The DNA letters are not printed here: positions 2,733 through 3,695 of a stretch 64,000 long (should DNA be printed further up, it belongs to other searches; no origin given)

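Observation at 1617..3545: Cluster of orphan proteins sharing a C-terminal module, with a fourth copy 23 kb away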

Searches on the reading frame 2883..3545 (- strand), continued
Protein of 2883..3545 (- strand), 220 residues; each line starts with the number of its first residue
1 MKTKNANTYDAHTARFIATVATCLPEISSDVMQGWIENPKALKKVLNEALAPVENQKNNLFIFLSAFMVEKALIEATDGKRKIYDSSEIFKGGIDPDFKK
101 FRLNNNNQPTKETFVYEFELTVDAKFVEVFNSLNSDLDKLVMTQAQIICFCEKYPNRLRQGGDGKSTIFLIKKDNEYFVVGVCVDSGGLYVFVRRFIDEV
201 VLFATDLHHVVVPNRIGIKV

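Call 44: find_homologous_proteins(query=L016:7384-8394:+, max_evalue=1e-40)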
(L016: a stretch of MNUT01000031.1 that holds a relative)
Query L016:7384-8394:+ (337 aa): 8000 proteins with E <= 1e-40 among 8000 candidates; the best 120 are listed.
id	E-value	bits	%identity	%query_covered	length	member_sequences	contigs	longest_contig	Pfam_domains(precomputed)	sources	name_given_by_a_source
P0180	1.9e-210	716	96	98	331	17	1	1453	PF00078.33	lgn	-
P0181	8.4e-209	711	92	100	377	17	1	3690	PF00078.33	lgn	-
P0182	2.4e-202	690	92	98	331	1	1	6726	PF00078.33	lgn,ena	-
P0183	2.0e-192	657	88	98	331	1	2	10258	PF00078.33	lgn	-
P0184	2.5e-187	640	85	98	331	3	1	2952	PF00078.33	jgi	jgi:retron-type reverse transcriptase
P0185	1.2e-185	635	83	98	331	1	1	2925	PF00078.33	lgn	-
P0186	1.9e-184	631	82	98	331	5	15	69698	PF00078.33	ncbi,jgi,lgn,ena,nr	ncbi:hypothetical protein GW758_00895 [Candidatus Falkowbacteria bacterium]|nr:hypothetical protein 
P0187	6.0e-182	623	84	97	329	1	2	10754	PF00078.33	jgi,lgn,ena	jgi:retron-type reverse transcriptase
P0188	1.7e-181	621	82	98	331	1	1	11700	PF00078.33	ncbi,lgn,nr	ncbi:MAG: reverse transcriptase/maturase family protein [bacterium]|nr:reverse transcriptase/maturas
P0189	1.4e-179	615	80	97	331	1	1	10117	PF00078.33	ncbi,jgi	jgi:retron-type reverse transcriptase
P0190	1.3e-177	608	81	98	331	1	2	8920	PF00078.33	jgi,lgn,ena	jgi:retron-type reverse transcriptase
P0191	1.3e-177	608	82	98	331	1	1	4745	PF00078.33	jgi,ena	-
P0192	1.4e-177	608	80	98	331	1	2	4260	PF00078.33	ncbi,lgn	-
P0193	7.8e-177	606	81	98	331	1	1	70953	PF00078.33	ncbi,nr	ncbi:MAG: reverse transcriptase/maturase family protein [Candidatus Falkowbacteria bacterium]|nr:rev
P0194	9.8e-177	605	80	98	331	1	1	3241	PF00078.33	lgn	-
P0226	1.8e-162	559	76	97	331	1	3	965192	PF00078.33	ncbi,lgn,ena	ncbi:MAG: reverse transcriptase/maturase family protein [Candidatus Falkowbacteria bacterium]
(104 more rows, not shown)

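Call 45: find_encoding_contigs(protein=P0226, flank=10000, max_places=3)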
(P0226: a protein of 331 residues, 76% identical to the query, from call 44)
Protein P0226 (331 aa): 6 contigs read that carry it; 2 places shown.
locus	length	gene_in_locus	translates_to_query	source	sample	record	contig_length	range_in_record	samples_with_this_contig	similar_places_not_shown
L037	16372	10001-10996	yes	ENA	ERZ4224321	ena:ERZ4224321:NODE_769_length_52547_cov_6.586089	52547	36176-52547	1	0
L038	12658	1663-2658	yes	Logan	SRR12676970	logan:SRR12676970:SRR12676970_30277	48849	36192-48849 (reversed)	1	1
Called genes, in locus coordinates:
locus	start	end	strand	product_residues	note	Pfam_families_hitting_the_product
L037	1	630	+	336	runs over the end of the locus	-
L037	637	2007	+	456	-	PF01406:tRNA-synt_1e, PF09334:tRNA-synt_1g (faint), PF23493:CysS_C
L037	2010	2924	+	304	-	PF01207:Dus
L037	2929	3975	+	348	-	PF01370:Epimerase, PF04321:RmlD_sub_bind, PF16363:GDP_Man_Dehyd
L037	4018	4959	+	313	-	PF01370:Epimerase, PF02719:Polysacc_synt_2 (faint), PF04321:RmlD_sub_bind, PF16363:GDP_Man_Dehyd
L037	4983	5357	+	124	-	PF00814:TsaD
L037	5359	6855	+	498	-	-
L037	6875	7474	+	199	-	PF01928:CYTH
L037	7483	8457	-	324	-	PF02498:Bro-N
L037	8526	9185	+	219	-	-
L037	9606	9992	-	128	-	PF22296:bAvd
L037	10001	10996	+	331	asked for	PF00078:RVT_1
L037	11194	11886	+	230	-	PF00318:Ribosomal_S2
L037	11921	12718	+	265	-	PF25025:EF-Ts_N (weak), PF00889:EF_TS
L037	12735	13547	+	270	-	PF04468:PSP1, PF28472:PSP1_3rd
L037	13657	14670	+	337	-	PF06277:EutA (faint), PF06723:MreB_Mbl, PF00022:Actin (weak), PF00012:HSP70, PF14450:FtsA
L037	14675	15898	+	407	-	PF13439:Glyco_transf_4, PF20706:GT4-conflict, PF00534:Glycos_transf_1, PF13692:Glyco_trans_1_4, PF13524:Glyco_trans_1_2 (weak)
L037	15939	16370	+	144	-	?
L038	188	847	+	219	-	-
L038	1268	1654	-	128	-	PF22296:bAvd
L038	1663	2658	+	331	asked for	PF00078:RVT_1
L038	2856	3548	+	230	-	PF00318:Ribosomal_S2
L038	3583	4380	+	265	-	PF25025:EF-Ts_N (weak), PF00889:EF_TS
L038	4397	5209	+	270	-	PF04468:PSP1, PF28472:PSP1_3rd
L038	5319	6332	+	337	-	PF06277:EutA (faint), PF06723:MreB_Mbl, PF00022:Actin (weak), PF00012:HSP70, PF14450:FtsA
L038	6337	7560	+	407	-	PF13439:Glyco_transf_4, PF20706:GT4-conflict, PF00534:Glycos_transf_1, PF13692:Glyco_trans_1_4, PF13524:Glyco_trans_1_2 (weak)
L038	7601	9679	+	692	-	PF00082:Peptidase_S8, PF01839:FG-GAP (faint), PF13517:FG-GAP_3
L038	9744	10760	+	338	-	PF01370:Epimerase, PF02719:Polysacc_synt_2 (faint), PF04321:RmlD_sub_bind (weak), PF01073:3Beta_HSD, PF07993:NAD_binding_4 (faint), PF16363:GDP_Man_Dehyd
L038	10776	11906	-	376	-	PF13439:Glyco_transf_4, PF13579:Glyco_trans_4_4 (weak), PF00534:Glycos_transf_1, PF13692:Glyco_trans_1_4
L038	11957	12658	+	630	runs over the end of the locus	-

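Call 51: search_protein_families(library=pfam, proteins=[P0026, P0027, P0029, P0030, P0031, P0032, L037:8526-9185:+, P0033, P0034], max_evalue=0.1)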
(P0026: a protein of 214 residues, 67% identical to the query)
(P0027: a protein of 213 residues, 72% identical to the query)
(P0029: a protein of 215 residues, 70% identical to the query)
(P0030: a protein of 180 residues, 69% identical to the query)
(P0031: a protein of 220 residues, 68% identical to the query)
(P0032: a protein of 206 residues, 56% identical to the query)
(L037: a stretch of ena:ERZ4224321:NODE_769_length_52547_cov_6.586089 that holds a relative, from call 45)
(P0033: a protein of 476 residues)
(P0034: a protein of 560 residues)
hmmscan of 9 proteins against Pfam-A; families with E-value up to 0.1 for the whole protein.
P0026 (214 aa): 0 families

P0027 (213 aa): 0 families

P0029 (215 aa): 0 families

P0030 (180 aa): 1 family
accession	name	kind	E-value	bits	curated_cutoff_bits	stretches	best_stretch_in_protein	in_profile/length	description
PF18312.6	ScsC_N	-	0.0074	16.4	25.8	1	113-124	11-22/34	Copper resistance protein ScsC N-terminal domain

P0031 (220 aa): 0 families

P0032 (206 aa): 0 families

L037:8526-9185:+ (219 aa): 0 families

P0033 (476 aa): 1 family
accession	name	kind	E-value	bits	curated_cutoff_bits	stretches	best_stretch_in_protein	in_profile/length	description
PF25793.1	WH_2nd_NFRKB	-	0.025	15.1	27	0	381-414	98-131/139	NFRKB second winged helix domain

P0034 (560 aa): 1 family
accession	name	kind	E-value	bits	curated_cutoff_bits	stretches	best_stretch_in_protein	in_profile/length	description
PF17725.7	YBD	-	0.0054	17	23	0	337-388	50-102/201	YAP binding domain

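Call 72: list_cluster_members(proteins=[window:2883-3545:-, window:26393-26920:+, window:1617-2186:-, L037:8526-9185:+, window:2207-2761:-, window:907-1521:+])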
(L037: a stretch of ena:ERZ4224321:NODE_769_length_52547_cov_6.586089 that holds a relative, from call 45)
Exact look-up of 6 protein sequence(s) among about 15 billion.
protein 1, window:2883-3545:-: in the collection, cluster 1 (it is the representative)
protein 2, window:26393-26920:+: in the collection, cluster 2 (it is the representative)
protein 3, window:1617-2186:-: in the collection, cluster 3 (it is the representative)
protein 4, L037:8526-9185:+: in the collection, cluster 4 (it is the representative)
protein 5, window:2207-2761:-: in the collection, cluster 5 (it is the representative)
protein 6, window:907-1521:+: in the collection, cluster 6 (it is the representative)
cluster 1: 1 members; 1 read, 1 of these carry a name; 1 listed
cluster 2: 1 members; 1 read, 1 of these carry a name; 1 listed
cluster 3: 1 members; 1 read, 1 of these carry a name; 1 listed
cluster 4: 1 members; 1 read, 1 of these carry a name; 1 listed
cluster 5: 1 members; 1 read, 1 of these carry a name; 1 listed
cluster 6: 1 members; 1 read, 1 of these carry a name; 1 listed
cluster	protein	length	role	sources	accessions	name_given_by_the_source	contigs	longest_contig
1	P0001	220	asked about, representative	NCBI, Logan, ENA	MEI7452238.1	MAG: hypothetical protein WCK37_03485 [Candidatus Falkowbacteria bacterium]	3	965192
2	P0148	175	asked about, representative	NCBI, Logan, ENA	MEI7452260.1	MAG: hypothetical protein WCK37_03605 [Candidatus Falkowbacteria bacterium]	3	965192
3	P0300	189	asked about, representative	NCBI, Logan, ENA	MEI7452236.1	MAG: hypothetical protein WCK37_03475 [Candidatus Falkowbacteria bacterium]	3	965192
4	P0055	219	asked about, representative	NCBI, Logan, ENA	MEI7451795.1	MAG: hypothetical protein WCK37_01175 [Candidatus Falkowbacteria bacterium]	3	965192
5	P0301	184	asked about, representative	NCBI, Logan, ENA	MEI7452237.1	MAG: hypothetical protein WCK37_03480 [Candidatus Falkowbacteria bacterium]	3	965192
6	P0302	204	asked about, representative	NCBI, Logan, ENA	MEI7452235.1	MAG: hypothetical protein WCK37_03470 [Candidatus Falkowbacteria bacterium]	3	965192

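Call 78: search_protein_families(library=pfam, alignment_id=A7, max_evalue=0.1)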
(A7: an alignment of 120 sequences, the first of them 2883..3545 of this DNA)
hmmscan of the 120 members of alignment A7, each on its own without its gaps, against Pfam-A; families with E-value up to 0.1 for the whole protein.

A. member 1, window:2883-3545:- (220 aa): 0 families

B. families by the number of members that match (of 120 scanned): 55 families (the first 25 are shown)
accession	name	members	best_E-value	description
PF25793.1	WH_2nd_NFRKB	2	0.01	NFRKB second winged helix domain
PF02273.21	Acyl_transf_2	2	0.04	Acyl transferase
PF12790.13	T6SS-SciN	2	0.048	Type VI secretion lipoprotein, VasD, EvfM, TssJ, VC_A0113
PF08479.16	POTRA_2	2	0.067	POTRA domain, ShlB-type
PF12055.13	DUF3536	1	2.5e-29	Domain of unknown function (DUF3536)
PF00226.36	DnaJ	1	2.4e-18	DnaJ domain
PF08272.16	Zn_Ribbon_Topo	1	0.0021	Topoisomerase I zinc-ribbon-like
PF24644.1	DUF7638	1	0.0022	Domain of unknown function (DUF7638)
PF06791.18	TMP_2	1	0.0023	Prophage tail length tape measure protein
PF20155.4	TMP_3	1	0.0029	Tape measure protein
PF21496.2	MIC5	1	0.0034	Microneme protein MIC5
PF21385.2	ACCA_BT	1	0.0048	Acetyl-CoA carboxylase, BT domain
PF17725.7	YBD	1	0.0054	YAP binding domain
PF20272.3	E2-Crich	1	0.0087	Cysteine-rich domain, C-terminal to E2 domain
PF14615.11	Rsa3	1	0.009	Ribosome-assembly protein 3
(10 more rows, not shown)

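Call 80: find_related_loci(query=A2, collection=viral_contigs, flank=6000)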
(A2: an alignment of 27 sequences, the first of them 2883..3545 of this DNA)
Query A2 (220 aa) in viral_contigs; peptide patterns used: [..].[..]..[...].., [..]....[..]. (x = any residue, [..] = any of these).
162 stretches matched a pattern; 2 encode a relative of the query (tblastn E <= 1e-3); 2 distinct loci.
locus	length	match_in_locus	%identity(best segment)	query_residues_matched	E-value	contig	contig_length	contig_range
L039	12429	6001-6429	47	72-216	7e-35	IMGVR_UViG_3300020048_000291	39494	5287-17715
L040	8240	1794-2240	45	68-217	1e-32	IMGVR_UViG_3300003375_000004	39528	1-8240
